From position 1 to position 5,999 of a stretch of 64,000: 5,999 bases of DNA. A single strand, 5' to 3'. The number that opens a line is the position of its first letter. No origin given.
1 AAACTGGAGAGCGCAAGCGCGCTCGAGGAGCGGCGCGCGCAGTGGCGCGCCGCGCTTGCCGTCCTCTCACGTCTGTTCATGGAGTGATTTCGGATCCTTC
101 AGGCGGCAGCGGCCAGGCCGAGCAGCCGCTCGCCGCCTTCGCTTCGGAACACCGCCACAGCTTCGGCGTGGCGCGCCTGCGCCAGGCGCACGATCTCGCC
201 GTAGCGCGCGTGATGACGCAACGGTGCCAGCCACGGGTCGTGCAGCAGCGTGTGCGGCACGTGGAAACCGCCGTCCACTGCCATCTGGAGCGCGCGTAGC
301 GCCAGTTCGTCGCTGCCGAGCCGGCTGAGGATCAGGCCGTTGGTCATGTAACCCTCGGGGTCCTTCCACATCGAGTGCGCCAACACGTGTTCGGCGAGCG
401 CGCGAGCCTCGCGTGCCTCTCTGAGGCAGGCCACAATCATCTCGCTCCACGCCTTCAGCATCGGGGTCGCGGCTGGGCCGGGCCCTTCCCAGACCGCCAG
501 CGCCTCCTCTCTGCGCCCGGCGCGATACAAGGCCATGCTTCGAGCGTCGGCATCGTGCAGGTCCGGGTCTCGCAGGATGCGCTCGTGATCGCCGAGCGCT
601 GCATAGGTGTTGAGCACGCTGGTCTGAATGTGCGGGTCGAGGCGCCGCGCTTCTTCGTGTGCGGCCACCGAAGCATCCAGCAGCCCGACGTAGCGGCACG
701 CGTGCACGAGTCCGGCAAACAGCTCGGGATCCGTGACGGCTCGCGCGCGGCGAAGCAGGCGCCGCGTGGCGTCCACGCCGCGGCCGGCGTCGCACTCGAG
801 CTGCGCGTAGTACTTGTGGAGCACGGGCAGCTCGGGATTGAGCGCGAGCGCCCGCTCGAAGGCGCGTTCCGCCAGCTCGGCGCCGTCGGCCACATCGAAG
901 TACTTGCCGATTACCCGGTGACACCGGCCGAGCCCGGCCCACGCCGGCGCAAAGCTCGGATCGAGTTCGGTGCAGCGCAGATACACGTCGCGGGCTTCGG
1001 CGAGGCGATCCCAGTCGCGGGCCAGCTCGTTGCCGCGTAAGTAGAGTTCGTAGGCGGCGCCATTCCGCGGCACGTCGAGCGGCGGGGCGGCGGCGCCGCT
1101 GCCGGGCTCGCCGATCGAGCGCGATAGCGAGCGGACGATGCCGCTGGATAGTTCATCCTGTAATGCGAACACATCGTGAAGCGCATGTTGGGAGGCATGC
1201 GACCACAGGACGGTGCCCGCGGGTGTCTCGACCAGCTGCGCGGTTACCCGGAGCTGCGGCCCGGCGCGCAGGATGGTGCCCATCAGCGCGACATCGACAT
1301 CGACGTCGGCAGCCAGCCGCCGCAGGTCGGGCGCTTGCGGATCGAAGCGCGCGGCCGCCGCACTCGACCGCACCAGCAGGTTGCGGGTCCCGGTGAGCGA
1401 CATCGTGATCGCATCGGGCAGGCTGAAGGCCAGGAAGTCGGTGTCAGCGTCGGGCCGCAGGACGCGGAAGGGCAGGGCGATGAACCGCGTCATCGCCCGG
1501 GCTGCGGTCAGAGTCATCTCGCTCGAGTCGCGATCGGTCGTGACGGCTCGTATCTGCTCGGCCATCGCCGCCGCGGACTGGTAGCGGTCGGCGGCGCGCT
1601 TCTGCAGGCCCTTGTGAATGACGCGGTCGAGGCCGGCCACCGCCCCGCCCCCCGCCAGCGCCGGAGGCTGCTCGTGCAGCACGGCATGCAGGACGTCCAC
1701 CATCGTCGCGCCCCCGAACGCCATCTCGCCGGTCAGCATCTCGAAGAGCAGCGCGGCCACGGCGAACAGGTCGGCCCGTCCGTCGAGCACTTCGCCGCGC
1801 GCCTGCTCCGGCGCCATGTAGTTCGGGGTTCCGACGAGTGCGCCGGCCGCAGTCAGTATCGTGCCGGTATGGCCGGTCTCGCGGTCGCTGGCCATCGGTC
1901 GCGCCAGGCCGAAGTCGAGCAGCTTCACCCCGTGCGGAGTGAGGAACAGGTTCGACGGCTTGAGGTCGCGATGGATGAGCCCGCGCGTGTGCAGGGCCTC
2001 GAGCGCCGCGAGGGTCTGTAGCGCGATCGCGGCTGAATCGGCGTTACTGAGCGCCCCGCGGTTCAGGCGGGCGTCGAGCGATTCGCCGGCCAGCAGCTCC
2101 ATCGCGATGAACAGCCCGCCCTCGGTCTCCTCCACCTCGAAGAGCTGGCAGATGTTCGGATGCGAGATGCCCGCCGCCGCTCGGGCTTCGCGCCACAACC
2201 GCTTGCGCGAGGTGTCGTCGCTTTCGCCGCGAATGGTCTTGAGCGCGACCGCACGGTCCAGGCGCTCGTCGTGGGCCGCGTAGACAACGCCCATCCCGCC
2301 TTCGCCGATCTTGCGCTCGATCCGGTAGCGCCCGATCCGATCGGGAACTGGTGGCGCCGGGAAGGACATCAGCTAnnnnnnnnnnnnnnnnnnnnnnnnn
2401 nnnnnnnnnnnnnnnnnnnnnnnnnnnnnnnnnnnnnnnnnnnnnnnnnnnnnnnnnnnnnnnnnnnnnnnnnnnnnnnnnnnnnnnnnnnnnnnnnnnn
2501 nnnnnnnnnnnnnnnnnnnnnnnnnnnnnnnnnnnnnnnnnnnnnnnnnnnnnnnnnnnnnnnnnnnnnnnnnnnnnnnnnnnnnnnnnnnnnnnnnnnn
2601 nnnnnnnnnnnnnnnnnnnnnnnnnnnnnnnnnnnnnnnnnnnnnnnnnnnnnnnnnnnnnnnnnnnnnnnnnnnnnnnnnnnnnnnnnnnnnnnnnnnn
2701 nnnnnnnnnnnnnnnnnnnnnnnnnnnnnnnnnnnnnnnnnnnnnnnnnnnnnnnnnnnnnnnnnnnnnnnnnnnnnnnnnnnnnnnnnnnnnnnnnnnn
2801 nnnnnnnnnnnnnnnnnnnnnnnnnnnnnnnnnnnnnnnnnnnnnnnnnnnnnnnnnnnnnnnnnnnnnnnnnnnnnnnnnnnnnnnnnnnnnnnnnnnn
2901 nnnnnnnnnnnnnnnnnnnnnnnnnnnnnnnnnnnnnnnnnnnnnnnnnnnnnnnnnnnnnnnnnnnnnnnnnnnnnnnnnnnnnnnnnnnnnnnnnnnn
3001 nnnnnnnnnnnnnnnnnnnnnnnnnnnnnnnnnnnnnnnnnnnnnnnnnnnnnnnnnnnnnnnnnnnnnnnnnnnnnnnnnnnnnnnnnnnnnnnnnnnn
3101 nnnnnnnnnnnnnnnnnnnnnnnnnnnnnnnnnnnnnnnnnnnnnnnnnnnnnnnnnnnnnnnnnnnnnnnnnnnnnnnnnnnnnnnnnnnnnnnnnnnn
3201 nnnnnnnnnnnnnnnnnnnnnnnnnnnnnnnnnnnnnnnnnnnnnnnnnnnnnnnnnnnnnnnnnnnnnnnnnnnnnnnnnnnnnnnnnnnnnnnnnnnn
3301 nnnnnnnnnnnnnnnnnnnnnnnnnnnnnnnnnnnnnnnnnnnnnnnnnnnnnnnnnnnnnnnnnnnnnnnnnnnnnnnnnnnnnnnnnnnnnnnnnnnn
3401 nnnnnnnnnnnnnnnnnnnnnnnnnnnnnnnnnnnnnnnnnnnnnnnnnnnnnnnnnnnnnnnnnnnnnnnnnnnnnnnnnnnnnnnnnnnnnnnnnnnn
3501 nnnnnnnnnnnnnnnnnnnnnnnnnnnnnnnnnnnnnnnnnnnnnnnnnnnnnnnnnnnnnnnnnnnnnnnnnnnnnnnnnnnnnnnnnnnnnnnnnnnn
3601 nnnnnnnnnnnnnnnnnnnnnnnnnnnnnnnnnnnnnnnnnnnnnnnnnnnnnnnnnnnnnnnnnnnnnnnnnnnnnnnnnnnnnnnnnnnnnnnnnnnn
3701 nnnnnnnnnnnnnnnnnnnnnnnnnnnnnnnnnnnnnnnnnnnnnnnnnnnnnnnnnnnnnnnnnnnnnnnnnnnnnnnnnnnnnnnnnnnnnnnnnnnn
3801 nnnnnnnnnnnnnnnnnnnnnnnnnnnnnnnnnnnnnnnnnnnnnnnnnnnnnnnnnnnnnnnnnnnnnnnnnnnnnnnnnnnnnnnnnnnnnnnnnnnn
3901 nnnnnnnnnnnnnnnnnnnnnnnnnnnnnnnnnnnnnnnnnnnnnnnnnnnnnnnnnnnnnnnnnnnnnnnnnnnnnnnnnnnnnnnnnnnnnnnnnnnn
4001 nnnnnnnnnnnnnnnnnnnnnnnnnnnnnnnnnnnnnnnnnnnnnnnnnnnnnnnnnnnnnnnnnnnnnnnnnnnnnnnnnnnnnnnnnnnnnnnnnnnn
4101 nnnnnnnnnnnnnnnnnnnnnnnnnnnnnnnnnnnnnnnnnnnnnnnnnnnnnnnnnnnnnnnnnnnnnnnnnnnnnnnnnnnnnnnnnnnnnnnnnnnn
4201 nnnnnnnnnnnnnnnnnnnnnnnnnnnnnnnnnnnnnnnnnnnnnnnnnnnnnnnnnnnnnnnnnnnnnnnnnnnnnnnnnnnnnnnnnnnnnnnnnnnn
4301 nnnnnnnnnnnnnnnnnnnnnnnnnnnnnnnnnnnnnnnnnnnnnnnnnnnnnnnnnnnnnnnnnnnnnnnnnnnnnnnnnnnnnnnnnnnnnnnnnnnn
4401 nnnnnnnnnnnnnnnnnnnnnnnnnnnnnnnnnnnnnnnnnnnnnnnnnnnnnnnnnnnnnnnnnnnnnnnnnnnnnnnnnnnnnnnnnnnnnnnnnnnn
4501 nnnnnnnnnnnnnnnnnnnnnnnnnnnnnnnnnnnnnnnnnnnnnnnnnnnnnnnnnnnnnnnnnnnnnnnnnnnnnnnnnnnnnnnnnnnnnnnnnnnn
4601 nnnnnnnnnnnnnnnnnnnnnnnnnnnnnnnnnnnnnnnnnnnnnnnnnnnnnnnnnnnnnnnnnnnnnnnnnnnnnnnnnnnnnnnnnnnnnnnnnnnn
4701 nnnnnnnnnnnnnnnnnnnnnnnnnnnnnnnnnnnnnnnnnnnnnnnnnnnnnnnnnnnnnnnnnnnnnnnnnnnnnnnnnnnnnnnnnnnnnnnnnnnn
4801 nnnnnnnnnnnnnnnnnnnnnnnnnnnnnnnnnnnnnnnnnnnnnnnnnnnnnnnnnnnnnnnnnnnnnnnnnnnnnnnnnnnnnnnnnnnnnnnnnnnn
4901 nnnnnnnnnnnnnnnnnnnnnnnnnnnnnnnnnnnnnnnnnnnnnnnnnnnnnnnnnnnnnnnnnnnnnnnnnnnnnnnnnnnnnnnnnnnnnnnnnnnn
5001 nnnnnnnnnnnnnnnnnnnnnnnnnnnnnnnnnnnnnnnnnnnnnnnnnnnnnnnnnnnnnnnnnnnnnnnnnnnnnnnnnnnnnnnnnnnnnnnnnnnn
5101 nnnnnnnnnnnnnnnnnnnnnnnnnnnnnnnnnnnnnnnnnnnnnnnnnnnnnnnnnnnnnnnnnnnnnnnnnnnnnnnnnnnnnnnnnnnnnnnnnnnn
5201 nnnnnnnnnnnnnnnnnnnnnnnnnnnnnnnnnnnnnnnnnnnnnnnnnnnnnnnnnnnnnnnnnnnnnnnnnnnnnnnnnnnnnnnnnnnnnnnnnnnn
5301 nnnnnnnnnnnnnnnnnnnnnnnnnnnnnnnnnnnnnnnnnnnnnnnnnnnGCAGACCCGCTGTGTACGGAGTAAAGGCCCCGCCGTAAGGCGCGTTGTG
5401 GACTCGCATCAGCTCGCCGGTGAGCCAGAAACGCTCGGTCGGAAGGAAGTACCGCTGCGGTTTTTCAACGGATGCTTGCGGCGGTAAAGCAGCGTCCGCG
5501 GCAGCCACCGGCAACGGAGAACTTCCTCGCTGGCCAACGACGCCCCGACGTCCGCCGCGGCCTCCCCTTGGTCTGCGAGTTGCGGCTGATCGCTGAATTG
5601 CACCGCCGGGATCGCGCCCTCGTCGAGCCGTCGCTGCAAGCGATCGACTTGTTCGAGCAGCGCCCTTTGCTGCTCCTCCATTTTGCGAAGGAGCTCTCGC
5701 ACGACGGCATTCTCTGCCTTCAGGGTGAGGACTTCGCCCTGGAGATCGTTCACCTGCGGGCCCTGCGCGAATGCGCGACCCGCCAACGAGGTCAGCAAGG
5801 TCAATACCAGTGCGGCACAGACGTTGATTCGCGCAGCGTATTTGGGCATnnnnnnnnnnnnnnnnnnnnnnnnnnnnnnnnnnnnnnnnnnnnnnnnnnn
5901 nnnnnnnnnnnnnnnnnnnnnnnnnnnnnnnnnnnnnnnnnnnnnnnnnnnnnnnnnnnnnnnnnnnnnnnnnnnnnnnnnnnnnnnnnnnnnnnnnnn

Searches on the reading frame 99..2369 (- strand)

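Call 48: search_protein_families(library=pfam, proteins=[window:99-2369:-], max_evalue=0.0001)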
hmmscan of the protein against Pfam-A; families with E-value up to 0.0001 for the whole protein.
window:99-2369:- (756 aa): 4 families
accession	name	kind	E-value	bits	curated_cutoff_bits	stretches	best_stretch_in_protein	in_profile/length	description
PF00069.31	Pkinase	-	7e-47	160.5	31.7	1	15-226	1-205/263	Protein kinase domain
PF07714.23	PK_Tyr_Ser-Thr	-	7.2e-28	98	23.1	1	17-262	3-248/258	Protein tyrosine and serine/threonine kinase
PF07719.23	TPR_2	-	9.1e-06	25.9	27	0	500-513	20-33/34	Tetratricopeptide repeat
PF13431.12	TPR_17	-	4.9e-05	23.7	24.4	0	463-490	2-29/34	Tetratricopeptide repeat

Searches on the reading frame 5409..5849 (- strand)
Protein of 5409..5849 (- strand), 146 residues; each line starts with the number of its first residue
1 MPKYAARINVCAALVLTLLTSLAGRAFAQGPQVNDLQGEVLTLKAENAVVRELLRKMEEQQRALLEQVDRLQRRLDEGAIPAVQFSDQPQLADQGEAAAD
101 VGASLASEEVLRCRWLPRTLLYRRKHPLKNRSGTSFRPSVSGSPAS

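Call 50: search_protein_families(library=pfam, proteins=[window:5409-5849:-], max_evalue=0.0001)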
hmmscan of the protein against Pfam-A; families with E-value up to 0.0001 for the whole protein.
window:5409-5849:- (146 aa): 1 family
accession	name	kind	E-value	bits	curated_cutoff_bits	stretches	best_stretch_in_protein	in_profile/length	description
PF16331.10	TolA_bind_tri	-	1.9e-06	28.3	30.1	1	31-78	25-72/76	TolA binding protein trimerisation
